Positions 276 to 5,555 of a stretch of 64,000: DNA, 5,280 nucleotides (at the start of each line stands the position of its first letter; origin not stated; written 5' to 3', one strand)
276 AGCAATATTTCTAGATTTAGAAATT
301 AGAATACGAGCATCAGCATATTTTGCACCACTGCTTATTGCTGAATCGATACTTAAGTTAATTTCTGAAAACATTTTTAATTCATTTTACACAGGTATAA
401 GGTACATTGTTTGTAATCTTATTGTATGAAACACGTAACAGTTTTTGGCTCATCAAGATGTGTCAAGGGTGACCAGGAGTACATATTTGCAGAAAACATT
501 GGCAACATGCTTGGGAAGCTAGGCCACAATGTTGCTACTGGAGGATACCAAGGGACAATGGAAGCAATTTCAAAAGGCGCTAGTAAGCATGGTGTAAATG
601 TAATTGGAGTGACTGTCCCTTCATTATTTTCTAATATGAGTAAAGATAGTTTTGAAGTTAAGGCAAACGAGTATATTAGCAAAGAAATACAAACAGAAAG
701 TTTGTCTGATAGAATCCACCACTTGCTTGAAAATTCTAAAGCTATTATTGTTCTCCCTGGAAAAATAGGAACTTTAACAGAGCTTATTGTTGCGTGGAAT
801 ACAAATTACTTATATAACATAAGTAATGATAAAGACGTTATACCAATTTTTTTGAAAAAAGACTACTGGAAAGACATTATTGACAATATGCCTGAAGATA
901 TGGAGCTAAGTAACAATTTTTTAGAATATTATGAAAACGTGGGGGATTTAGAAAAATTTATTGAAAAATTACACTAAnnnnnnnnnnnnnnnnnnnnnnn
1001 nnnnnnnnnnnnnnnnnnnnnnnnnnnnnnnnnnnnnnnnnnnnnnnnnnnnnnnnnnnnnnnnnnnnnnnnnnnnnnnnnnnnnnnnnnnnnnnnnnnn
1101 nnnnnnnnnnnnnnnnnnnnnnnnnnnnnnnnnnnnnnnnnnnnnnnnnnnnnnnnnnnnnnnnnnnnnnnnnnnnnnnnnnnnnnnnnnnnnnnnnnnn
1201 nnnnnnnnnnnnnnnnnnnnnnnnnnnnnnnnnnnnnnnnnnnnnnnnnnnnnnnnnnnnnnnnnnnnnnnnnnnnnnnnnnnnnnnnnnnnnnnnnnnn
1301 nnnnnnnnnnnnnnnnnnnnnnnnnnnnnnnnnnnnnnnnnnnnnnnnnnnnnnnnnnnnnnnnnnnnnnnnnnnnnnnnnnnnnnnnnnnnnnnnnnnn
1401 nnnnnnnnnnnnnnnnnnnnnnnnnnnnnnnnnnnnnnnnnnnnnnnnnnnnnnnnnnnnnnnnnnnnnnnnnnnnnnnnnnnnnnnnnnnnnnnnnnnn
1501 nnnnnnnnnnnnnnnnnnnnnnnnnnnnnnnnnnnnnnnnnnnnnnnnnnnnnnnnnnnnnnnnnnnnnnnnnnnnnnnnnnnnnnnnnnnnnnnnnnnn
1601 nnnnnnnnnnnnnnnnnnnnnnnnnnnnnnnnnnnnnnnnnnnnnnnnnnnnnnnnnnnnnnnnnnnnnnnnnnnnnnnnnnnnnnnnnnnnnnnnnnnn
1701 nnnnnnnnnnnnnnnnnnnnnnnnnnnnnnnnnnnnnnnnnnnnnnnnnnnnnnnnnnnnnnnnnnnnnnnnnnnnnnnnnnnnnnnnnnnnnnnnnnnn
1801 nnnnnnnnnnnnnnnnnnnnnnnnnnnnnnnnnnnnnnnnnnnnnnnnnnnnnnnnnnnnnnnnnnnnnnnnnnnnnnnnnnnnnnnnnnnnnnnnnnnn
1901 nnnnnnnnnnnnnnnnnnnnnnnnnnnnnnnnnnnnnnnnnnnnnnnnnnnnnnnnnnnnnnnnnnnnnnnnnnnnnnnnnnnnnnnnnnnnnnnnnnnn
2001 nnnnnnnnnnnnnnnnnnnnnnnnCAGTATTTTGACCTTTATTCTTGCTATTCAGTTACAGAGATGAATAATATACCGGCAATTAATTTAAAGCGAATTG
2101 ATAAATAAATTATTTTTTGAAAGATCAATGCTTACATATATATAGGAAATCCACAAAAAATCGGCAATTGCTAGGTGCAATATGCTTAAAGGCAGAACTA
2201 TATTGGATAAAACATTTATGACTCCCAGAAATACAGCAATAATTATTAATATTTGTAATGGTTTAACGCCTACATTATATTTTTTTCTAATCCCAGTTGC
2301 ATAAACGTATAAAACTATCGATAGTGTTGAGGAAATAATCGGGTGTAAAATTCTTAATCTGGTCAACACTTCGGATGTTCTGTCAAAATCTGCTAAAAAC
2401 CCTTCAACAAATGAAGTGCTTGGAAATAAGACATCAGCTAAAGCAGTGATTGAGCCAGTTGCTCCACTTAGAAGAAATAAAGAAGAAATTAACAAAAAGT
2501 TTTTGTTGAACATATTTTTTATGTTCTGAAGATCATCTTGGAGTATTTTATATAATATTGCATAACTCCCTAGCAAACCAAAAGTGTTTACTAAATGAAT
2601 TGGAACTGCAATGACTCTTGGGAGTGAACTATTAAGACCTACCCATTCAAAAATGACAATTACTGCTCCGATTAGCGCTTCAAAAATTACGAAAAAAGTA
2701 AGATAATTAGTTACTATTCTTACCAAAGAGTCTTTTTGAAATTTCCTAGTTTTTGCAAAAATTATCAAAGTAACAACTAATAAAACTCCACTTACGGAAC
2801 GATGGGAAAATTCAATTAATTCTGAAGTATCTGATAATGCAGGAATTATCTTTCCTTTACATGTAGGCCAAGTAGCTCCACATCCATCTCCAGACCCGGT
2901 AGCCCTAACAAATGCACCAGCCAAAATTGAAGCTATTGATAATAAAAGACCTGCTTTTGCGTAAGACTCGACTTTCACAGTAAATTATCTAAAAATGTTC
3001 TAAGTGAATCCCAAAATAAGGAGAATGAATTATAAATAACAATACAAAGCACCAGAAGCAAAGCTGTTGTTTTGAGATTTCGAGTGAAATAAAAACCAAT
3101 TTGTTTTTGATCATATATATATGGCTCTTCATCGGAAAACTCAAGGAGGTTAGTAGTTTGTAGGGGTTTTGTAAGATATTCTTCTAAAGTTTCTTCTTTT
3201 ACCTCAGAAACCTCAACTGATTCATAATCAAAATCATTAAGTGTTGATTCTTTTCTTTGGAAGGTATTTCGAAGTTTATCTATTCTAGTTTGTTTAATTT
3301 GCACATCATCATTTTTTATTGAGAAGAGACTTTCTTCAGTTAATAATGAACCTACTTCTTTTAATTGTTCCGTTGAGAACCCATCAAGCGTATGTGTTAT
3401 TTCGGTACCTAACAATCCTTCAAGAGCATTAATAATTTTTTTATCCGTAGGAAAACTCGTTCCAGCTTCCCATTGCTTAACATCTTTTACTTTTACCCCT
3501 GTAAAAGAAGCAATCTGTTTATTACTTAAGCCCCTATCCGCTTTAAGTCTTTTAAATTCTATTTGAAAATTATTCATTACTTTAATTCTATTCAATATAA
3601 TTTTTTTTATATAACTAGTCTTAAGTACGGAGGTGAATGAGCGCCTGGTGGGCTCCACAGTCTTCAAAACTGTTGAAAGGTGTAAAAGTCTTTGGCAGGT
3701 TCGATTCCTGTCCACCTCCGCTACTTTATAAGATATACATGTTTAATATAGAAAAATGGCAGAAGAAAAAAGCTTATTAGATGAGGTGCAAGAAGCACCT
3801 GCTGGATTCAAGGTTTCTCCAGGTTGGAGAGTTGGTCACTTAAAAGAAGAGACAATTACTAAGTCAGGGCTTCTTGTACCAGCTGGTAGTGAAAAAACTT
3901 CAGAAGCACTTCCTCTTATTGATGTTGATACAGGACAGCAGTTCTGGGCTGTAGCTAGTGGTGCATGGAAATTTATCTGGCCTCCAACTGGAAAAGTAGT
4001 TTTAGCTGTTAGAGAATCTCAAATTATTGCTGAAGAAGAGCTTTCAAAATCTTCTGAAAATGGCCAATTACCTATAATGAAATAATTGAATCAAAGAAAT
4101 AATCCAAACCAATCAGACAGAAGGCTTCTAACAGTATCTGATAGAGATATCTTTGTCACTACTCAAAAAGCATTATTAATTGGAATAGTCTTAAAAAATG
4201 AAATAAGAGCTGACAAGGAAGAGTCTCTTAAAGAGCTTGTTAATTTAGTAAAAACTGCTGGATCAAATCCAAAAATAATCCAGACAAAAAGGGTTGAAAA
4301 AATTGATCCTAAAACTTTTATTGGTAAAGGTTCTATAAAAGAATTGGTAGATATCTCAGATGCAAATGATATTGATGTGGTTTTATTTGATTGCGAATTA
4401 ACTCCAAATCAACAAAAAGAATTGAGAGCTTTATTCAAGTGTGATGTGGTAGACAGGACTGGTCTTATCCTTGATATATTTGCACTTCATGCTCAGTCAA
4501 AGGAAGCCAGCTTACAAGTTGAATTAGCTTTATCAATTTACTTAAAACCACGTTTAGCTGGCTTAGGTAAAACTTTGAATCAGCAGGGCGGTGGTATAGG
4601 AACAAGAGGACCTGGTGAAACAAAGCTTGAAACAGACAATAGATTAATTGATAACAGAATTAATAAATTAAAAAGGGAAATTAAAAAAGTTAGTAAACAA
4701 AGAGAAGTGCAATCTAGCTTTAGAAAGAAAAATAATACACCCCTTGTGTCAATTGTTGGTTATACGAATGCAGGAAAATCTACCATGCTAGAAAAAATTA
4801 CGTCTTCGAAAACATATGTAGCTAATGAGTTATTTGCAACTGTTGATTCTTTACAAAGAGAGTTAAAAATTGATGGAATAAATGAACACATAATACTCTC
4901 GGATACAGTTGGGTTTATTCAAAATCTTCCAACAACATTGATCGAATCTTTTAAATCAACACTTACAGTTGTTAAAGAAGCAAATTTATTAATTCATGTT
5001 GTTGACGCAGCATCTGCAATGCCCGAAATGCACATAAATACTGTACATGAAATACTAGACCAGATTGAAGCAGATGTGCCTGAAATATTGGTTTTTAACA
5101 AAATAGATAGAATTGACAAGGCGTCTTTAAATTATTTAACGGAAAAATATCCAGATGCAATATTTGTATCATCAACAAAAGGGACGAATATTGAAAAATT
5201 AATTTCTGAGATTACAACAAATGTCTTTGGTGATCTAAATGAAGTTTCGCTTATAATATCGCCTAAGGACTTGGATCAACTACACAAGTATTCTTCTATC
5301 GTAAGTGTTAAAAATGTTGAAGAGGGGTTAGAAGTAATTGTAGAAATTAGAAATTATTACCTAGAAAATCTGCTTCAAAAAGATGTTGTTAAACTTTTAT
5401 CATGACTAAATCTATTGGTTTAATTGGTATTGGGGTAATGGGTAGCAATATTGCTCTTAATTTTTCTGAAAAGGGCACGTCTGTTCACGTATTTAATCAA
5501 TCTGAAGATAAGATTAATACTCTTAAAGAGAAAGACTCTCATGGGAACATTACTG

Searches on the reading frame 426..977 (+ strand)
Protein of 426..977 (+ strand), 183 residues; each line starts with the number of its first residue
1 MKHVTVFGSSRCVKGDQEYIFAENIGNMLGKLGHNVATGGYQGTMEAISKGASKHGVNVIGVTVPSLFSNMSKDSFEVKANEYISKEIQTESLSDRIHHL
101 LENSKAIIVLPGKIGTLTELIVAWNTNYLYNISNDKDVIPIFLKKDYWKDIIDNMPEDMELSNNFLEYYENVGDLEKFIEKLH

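Call 9: search_protein_families(library=pfam, proteins=[window:426-977:+], max_evalue=0.00001)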
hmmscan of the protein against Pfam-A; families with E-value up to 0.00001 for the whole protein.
window:426-977:+ (183 aa): 2 families
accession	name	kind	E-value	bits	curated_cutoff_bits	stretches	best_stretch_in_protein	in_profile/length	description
PF18306.6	LDcluster4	-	4.4e-18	65.8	26.3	1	3-127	3-117/151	SLOG cluster4 family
PF03641.19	Lysine_decarbox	-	6.1e-13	49.5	27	1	45-155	1-101/131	Possible lysine decarboxylase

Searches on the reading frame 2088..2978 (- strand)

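Call 9: search_protein_families(library=pfam, proteins=[window:2088-2978:-], max_evalue=0.00001)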
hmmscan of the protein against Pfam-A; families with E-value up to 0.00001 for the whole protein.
window:2088-2978:- (296 aa): 1 family
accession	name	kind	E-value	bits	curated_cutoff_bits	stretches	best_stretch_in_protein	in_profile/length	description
PF02628.20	COX15-CtaA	-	4.4e-25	88.8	29.9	1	11-278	8-320/322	Cytochrome oxidase assembly protein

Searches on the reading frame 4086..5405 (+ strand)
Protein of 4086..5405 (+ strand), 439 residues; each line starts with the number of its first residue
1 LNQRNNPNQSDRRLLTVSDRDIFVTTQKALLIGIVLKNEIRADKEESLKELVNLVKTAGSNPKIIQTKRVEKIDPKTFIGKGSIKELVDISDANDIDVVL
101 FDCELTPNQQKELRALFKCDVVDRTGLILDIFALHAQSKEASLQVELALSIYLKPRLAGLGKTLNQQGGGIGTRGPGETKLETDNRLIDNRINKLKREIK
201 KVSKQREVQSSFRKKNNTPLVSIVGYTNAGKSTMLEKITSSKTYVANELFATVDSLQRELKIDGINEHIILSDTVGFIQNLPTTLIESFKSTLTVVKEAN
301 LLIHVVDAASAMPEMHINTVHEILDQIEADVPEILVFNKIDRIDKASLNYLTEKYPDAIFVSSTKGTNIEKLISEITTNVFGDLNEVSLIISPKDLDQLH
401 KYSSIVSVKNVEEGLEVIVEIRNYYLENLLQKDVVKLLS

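Call 9: search_protein_families(library=pfam, proteins=[window:4086-5405:+], max_evalue=0.00001)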
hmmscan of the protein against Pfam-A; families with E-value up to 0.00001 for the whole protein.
window:4086-5405:+ (439 aa): 6 families
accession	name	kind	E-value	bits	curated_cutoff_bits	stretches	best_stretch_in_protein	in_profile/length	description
PF16360.10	GTP-bdg_M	-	1.8e-29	102.6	29.5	1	135-213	1-79/79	GTP-binding GTPase Middle Region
PF13167.11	GTP-bdg_N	-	4.1e-27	95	25.4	1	45-133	1-89/89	GTP-binding GTPase N-terminal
PF01926.29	MMR_HSR1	-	1.1e-18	67.8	21.9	1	221-339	2-113/113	50S ribosome-binding GTPase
PF02421.24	FeoB_N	-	1.3e-11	44.7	27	1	221-355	3-130/156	Ferrous iron transport protein B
PF16897.10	MMR_HSR1_Xtn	-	1e-07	32.4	35.2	1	319-377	44-101/106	C-terminal region of MMR_HSR1 domain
PF00009.33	GTP_EFTU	-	5.3e-07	29.8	26.5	0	292-365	86-171/188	Elongation factor Tu GTP binding domain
